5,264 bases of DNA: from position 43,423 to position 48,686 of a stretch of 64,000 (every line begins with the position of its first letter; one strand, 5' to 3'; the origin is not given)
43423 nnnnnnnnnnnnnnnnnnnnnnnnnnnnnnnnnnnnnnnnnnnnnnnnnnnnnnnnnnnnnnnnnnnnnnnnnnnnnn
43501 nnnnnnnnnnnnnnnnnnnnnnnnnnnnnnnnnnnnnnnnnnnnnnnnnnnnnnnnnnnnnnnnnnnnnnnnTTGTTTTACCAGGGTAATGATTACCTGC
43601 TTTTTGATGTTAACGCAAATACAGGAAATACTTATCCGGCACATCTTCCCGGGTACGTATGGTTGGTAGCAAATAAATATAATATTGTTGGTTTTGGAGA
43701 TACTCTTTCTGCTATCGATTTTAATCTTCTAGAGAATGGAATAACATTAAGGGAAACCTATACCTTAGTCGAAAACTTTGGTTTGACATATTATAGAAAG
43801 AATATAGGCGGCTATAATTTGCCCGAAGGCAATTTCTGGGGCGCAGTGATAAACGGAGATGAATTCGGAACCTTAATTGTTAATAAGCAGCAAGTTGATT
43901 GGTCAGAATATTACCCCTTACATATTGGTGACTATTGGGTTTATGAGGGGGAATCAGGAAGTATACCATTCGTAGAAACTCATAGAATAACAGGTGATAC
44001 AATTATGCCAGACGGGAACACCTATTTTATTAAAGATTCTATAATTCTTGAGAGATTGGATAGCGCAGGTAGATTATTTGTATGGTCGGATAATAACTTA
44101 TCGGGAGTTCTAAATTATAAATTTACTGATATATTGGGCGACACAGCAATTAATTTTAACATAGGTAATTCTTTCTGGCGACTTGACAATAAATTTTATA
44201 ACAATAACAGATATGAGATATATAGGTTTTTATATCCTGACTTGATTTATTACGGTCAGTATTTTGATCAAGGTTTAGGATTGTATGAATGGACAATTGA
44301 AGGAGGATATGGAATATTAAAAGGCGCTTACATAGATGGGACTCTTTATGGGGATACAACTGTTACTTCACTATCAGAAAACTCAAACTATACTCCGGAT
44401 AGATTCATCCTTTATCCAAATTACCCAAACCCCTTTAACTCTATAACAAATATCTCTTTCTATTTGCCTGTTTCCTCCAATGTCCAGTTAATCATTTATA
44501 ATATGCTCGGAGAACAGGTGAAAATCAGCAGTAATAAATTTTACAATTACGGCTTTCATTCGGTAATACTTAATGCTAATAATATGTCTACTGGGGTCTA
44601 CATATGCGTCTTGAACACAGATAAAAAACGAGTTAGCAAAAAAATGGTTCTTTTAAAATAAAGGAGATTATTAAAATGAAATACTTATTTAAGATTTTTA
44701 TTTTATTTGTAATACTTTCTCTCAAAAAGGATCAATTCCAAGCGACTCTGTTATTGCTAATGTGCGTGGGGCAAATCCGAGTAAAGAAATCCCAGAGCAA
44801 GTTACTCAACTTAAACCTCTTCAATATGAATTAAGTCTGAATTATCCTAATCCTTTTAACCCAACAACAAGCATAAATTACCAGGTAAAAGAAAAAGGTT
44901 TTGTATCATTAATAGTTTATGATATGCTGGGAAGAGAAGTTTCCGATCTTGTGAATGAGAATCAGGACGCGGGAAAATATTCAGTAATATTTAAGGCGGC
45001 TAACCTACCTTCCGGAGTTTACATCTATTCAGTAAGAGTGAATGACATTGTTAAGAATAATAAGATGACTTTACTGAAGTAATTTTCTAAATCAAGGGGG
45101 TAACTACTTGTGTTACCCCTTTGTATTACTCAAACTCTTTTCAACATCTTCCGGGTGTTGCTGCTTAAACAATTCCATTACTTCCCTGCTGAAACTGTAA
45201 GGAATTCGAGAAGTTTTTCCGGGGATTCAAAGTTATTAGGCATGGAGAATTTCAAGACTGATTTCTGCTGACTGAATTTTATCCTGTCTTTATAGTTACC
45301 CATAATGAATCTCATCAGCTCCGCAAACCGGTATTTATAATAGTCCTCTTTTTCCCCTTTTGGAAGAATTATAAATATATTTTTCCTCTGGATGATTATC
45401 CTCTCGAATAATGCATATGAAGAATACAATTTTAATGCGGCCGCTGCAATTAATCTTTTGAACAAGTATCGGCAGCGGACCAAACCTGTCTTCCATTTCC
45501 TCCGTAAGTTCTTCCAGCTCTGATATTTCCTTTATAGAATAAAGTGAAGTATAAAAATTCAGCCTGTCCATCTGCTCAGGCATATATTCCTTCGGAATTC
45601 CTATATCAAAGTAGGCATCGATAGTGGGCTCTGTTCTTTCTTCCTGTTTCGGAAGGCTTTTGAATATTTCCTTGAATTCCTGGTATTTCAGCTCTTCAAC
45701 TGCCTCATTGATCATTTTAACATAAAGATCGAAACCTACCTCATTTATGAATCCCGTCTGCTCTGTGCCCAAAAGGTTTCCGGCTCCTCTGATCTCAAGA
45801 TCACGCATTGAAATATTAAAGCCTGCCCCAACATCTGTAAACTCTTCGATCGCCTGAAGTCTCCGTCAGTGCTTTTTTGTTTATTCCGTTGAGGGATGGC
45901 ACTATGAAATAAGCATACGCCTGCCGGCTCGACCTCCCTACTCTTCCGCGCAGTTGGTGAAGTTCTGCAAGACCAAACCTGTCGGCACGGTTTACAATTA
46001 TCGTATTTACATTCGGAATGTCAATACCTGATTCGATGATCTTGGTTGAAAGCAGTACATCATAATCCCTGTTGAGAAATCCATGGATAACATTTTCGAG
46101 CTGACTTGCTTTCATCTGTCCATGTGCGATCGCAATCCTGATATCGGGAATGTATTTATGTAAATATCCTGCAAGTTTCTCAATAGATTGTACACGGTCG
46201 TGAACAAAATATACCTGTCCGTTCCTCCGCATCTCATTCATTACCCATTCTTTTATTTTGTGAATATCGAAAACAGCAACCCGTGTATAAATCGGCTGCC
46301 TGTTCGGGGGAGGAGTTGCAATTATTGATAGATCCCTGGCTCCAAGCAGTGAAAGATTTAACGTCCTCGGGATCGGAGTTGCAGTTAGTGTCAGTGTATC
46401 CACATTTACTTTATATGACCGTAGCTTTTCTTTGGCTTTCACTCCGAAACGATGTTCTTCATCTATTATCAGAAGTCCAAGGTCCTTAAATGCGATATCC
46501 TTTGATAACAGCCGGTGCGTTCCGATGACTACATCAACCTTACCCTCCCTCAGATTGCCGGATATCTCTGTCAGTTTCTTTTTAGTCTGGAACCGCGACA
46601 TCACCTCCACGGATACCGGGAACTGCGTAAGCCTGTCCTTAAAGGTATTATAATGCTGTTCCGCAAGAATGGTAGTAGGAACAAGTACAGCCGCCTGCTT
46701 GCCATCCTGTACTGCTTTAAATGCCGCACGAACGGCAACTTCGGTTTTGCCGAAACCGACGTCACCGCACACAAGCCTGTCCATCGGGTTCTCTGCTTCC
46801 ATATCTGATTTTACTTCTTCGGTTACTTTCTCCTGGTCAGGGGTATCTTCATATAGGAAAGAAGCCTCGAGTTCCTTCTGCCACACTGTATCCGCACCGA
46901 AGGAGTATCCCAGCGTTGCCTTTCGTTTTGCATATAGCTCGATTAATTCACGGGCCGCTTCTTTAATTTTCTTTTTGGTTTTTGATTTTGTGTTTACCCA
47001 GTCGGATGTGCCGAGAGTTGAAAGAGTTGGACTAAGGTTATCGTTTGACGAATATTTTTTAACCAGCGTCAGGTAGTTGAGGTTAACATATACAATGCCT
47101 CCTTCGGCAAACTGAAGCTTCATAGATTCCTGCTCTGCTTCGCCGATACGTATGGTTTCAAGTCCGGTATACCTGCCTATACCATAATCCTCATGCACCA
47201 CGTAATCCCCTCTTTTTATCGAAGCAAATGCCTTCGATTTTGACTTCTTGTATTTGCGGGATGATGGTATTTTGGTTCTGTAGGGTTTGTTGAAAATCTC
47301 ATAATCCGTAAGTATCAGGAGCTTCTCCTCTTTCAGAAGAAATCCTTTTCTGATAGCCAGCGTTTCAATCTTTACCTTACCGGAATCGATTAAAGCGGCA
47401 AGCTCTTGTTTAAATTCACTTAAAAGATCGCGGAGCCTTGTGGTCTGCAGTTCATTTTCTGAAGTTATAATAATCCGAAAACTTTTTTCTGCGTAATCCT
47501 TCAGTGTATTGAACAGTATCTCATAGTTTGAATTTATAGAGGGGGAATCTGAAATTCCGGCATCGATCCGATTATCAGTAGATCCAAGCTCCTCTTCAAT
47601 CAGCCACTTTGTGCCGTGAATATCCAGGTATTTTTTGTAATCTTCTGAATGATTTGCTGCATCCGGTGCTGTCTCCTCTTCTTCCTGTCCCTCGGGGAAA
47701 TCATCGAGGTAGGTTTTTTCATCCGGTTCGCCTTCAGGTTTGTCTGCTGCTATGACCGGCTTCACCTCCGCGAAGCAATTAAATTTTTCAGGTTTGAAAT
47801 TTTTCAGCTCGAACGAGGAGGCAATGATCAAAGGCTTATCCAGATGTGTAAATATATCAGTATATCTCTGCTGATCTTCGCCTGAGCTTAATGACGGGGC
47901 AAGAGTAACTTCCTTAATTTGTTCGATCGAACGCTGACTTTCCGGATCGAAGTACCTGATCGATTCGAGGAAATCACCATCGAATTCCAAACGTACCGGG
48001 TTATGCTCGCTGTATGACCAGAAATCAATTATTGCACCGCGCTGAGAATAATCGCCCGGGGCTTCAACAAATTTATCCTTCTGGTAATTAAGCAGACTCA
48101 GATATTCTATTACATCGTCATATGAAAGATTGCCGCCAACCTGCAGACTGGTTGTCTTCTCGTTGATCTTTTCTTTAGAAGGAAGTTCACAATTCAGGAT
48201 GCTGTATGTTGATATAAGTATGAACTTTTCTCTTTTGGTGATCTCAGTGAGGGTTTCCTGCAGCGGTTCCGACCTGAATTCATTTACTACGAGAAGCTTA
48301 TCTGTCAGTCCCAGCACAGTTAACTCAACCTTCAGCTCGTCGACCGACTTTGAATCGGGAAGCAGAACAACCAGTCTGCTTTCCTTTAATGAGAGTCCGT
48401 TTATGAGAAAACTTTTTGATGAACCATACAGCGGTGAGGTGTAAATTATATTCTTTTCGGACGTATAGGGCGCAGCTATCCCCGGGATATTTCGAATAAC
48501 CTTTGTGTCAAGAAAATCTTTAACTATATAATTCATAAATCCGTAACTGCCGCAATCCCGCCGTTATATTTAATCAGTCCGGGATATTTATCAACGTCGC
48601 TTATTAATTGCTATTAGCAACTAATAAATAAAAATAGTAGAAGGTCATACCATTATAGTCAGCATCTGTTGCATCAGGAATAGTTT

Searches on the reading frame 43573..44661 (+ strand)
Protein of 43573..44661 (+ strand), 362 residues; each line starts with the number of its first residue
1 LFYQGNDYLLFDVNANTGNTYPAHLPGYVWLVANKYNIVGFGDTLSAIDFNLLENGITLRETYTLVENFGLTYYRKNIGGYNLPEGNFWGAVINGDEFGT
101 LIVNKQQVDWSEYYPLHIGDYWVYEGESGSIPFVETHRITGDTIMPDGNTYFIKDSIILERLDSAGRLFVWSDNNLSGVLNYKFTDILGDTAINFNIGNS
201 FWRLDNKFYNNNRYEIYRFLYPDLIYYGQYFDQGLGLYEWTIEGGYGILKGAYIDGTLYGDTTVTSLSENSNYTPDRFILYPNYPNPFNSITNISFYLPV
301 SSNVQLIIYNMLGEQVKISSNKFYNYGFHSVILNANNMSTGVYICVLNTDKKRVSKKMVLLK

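Call 62: search_protein_families(library=pfam, proteins=[window:43573-44661:+], max_evalue=0.00001)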
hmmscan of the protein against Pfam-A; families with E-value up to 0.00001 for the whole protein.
window:43573-44661:+ (362 aa): 1 family
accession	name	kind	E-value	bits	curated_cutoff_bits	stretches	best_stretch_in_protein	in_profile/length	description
PF18962.6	Por_Secre_tail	-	1.7e-10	41.5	27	1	284-359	2-74/75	Secretion system C-terminal sorting domain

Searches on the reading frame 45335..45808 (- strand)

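Call 62: search_protein_families(library=pfam, proteins=[window:45335-45808:-], max_evalue=0.00001)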
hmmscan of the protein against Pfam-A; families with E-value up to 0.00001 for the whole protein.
window:45335-45808:- (157 aa): 1 family
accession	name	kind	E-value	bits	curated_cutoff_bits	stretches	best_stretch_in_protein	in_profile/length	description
PF03461.20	TRCF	-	1.7e-13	51.1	25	1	67-128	3-64/95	TRCF domain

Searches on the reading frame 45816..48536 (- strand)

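Call 62: search_protein_families(library=pfam, proteins=[window:45816-48536:-], max_evalue=0.00001)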
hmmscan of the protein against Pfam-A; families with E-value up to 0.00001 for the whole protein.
window:45816-48536:- (906 aa): 6 families
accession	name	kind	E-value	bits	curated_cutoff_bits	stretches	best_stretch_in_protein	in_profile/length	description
PF00270.35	DEAD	-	7.4e-26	91.3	26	1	565-725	1-163/167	DEAD/DEAH box helicase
PF00271.37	Helicase_C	-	1.4e-19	70.8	23.5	1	765-869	10-109/110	Helicase conserved C-terminal domain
PF17757.6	UvrB_inter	-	1.6e-18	67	22.9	1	130-215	2-88/91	UvrB interaction domain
PF02559.22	CarD_TRCF_RID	-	1.3e-14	54.4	23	1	441-496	2-57/57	CarD-like/TRCF RID domain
PF04851.21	ResIII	-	4.9e-13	49.8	22.5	1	565-721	5-162/164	Type III restriction enzyme, res subunit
PF14814.11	UB2H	-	1.9e-06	28.2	27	0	131-194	1-72/85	Bifunctional transglycosylase second domain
